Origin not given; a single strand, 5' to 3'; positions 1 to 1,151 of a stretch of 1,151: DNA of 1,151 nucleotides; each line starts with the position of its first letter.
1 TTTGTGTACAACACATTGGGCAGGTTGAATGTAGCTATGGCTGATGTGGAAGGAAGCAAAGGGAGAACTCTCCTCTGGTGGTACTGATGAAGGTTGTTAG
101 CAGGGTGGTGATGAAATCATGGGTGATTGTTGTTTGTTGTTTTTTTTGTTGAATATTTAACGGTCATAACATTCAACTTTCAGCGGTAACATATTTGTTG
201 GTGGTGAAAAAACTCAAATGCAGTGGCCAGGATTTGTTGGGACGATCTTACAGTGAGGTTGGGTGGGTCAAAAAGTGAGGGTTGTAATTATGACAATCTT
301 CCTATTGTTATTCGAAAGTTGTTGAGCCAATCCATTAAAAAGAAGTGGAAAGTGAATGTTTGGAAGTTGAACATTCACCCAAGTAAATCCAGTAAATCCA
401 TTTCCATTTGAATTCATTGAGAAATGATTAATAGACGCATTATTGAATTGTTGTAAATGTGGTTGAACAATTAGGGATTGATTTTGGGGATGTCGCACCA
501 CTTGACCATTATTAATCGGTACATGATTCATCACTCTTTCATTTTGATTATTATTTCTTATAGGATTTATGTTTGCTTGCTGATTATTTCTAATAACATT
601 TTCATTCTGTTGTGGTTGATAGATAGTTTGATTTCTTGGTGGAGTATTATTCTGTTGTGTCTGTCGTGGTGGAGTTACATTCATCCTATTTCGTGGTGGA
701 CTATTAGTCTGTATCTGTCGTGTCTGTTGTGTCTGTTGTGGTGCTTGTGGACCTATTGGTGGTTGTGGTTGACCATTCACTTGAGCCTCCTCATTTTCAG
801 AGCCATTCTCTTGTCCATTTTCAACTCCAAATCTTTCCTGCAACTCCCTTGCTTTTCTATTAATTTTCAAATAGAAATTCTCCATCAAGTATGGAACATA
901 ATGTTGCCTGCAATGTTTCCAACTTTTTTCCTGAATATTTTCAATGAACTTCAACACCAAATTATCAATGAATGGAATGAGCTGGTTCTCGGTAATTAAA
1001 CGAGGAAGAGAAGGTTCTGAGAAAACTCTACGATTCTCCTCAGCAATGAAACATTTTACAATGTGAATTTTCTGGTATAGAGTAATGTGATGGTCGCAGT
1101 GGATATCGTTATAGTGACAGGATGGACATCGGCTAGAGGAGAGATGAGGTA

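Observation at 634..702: Three evenly spaced full-consensus CDK sites, (S/T)PPR, inside the Q/N-rich domain.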

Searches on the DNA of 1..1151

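Call 48: search_rna_families(source=window, threshold=evalue, max_evalue=1)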
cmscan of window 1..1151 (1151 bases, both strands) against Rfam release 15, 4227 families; matches with E-value up to 1: 1.
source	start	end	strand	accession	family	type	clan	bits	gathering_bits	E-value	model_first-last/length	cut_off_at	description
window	140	334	+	RF02142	HOXA11-AS1_6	Gene; lncRNA;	-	20.2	50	0.096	1-179/179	no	HOXA11 antisense RNA 1 conserved region 6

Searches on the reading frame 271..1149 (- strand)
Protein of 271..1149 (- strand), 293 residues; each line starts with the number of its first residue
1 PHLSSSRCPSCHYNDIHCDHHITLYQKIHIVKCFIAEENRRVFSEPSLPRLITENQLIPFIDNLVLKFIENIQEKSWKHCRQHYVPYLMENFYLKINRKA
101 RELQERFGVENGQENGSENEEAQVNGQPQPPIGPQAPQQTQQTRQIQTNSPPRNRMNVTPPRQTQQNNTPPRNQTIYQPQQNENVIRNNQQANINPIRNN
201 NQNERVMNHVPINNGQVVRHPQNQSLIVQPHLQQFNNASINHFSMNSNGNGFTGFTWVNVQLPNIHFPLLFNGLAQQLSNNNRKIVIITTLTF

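Call 6: search_protein_families(library=pfam, proteins=[window:271-1149:-], max_evalue=1)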
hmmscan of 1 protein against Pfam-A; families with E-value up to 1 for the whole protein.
seq(293 aa): 0 families

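Call 7: find_homologous_proteins(query=window:271-1149:-, max_evalue=0.001)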
Query seq(293 aa) (293 aa): 2 proteins with E <= 0.001 among 134 candidates.
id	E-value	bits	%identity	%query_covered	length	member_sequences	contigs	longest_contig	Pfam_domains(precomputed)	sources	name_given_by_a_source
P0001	1.1e-158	545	87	98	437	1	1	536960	-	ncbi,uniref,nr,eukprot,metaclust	ncbi:predicted protein [Naegleria gruberi]|uniref:Predicted protein n=1 Tax=Naegleria gruberi TaxID=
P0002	1.0e-123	430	100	70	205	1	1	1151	-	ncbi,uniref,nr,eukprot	ncbi:predicted protein [Naegleria gruberi]|uniref:Predicted protein n=1 Tax=Naegleria gruberi TaxID=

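Call 10: search_protein_families(library=pfam, proteins=[P0001], max_evalue=10)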
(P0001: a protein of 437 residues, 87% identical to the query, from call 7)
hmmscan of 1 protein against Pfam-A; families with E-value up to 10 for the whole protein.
P0001 (437 aa): 1 family
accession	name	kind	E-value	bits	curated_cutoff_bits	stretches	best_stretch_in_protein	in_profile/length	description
PF06758.18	Olduvai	-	0.72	10.4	23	1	18-40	29-51/68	Olduvai domain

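Call 14: find_encoding_contigs(protein=P0001, flank=5000, max_places=4)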
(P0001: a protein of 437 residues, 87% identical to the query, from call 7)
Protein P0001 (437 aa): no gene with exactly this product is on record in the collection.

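Call 18: search_protein_representatives(protein=P0001)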
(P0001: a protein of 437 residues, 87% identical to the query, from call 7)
Query: 437 residues. Proteins with E-value up to 0.001 (for the whole library): 1; up to 1e-10: 1; up to 1e-30: 1. The best 1 are listed.
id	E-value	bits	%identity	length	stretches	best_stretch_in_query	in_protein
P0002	9.2e-94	331.2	89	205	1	120-319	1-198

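Call 28: predict_structure(protein=P0001)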
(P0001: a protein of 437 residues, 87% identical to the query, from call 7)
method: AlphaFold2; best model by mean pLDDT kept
length: 437 residues; sequences in the alignment: 1
mean_pLDDT: 41.6   pTM: 0.25
mean pLDDT of the five models: 41.6, 38.4, 36.0, 35.3, 34.9
residues with pLDDT >= 90: 0; 70-90: 13; 50-70: 100; < 50: 324
segments of 3 or more residues with pLDDT < 50: 1-77, 109-114, 116-118, 146-148, 150-165, 168-177, 182-207, 209-357, 404-417, 429-437
pLDDT, mean of each block of 10 residues (from residue 1): 31 37 34 29 33 41 44 46 56 57 49 48 53 57 47 42 44 42 42 40 39 35 32 33 28 28 30 30 34 29 31 30 29 35 40 41 62 73 68 57 42 44 55 31
secondary structure, 60 per line:
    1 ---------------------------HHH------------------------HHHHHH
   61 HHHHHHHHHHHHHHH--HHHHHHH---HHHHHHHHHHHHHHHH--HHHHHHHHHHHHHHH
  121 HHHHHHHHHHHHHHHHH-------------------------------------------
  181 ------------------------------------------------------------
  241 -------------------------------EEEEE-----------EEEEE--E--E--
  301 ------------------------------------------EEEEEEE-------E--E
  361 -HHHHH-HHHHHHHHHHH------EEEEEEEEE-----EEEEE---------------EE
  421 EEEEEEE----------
elements in order: H55-75 H78-84 H88-103 H106-137 E272-276 E288-292 E343-349 H362-366 H368-378 E385-393 E399-403 E419-427

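Call 29: find_related_loci(query=A1, collection=metagenome_contigs, flank=3000)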
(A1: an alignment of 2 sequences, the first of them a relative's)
Query A1 (437 aa) in metagenome_contigs; peptide patterns used: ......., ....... (x = any residue, [..] = any of these).
600 stretches matched a pattern, but none encodes a relative of the query by tblastn (E <= 1e-3).

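Call 31: fold_search(model_id=the predicted structure, library=pdb)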
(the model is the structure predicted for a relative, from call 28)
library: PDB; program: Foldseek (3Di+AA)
matches with E <= 10: 212; with E <= 0.001: 0
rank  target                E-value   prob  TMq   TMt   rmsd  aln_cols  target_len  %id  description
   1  5uz9_MODEL_1_B        4.2e-01  0.14  0.10  0.14  14.7       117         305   11  Cryo EM structure of anti-CRISPRs, AcrF1 and AcrF2, bound to type I-F crRNA-guided CRISPR surveillance complex (released 2017-04-26)
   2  3sqb_B                7.2e-01  0.06  0.07  0.15   7.0        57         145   19  Structure of the major type 1 pilus subunit FimA bound to the FimC chaperone (released 2012-05-30)
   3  5azy_B                1.0e+00  0.18  0.08  0.28   5.7        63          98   14  Crystal structure of p24delta1 GOLD domain (Native 2) (released 2016-09-14)
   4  8yl2_A                1.0e+00  0.11  0.10  0.13  10.2       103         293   13  Crystal Structure of Homo Tetrameric RagA-like small GTPase from Asgard Lokiarchaeota (LokiRagO) in complex with GTP (released 2025-09-10)
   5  8xcj_F                1.1e+00  0.02  0.06  0.06  29.8       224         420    8  Open State of central tail fiber of bacteriophage lambda upon binding to LamB (gpJ713-LamB complex) (released 2024-05-01)
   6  1vf7_M                1.2e+00  0.04  0.06  0.09  11.3        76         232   13  Crystal structure of the membrane fusion protein, MexA of the multidrug transporter (released 2004-05-25)
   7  9irf_A                1.2e+00  0.08  0.10  0.14  14.1       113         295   10  Cryo-EM Structure of csy1-4 with crRNA (released 2026-01-14)
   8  2f1m_D                1.2e+00  0.03  0.04  0.08  11.8        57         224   19  Conformational flexibility in the multidrug efflux system protein AcrA (released 2006-03-21)
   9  6zm5_U                1.3e+00  0.06  0.07  0.19  17.4       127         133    9  Human mitochondrial ribosome in complex with OXA1L, mRNA, A/A tRNA, P/P tRNA and nascent polypeptide (released 2021-01-13)
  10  9hcg_U                1.3e+00  0.05  0.07  0.20  17.3       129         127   10  Mouse mitoribosome large subunit assembly intermediate bound to NSUN4, METRF4, MRM2, GTPBP7 and MALSU1-L0R8F8-mt-ACP c (released 2025-06-18)
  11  3gw6_E                1.3e+00  0.02  0.06  0.09  27.6       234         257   13  Intramolecular Chaperone (released 2010-02-02)
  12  6zm6_U                1.6e+00  0.06  0.08  0.20  17.5       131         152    8  Human mitochondrial ribosome in complex with mRNA, A/A tRNA and P/P tRNA (released 2021-01-13)
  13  5ek5_B                1.6e+00  0.05  0.04  0.15  15.0        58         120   16  STRUCTURAL CHARACTERIZATION OF IRMA FROM ESCHERICHIA COLI (released 2016-03-09)
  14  2v4d_D                1.6e+00  0.03  0.06  0.10  12.0        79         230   15  Re-refinement of MexA adaptor protein (released 2009-04-14)
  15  1dj2_A                1.7e+00  0.20  0.07  0.07   5.8        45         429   11  STRUCTURES OF ADENYLOSUCCINATE SYNTHETASE FROM TRITICUM AESTIVUM AND ARABIDOPSIS THALIANA (released 2000-03-24)
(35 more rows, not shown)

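Call 32: search_solved_structures(query=P0001, max_evalue=10)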
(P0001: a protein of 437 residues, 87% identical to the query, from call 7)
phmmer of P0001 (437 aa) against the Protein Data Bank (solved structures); distinct sequences matched with E-value up to 10: 0.

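Call 42: find_encoding_contigs(protein=P0002, flank=5000, max_places=6)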
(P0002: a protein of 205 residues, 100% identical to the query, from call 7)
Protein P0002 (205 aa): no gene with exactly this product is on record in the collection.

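Call 43: list_cluster_members(proteins=[P0001, P0002])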
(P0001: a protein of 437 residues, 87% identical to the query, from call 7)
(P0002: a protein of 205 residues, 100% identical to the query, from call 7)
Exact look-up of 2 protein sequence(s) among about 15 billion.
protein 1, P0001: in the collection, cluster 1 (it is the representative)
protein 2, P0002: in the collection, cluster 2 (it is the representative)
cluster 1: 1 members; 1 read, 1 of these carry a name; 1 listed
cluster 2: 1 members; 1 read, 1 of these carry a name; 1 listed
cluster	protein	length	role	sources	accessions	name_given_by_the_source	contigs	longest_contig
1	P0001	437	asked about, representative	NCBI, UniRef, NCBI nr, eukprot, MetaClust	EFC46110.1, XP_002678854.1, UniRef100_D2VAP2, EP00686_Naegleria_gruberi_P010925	predicted protein [Naegleria gruberi] | Predicted protein n=1 Tax=Naegleria gruberi TaxID=5762 RepID=D2VAP2_NAEGR | uncharacterized protein NAEGRDRAFT_48002 [Naegleria gruberi]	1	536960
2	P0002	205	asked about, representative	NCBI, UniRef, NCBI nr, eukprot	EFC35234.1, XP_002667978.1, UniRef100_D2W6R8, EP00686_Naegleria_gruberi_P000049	predicted protein [Naegleria gruberi] | Predicted protein n=1 Tax=Naegleria gruberi TaxID=5762 RepID=D2W6R8_NAEGR | uncharacterized protein NAEGRDRAFT_55023 [Naegleria gruberi]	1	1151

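Call 50: find_homologous_proteins(query=P0001, max_evalue=10)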
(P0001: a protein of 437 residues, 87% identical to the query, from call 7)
Query P0001 (437 aa): 1 proteins with E <= 10 among 2019 candidates.
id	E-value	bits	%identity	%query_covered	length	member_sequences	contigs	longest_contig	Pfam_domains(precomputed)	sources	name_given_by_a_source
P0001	1.4e-292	988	100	100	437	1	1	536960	-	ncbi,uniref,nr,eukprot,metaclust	ncbi:predicted protein [Naegleria gruberi]|uniref:Predicted protein n=1 Tax=Naegleria gruberi TaxID=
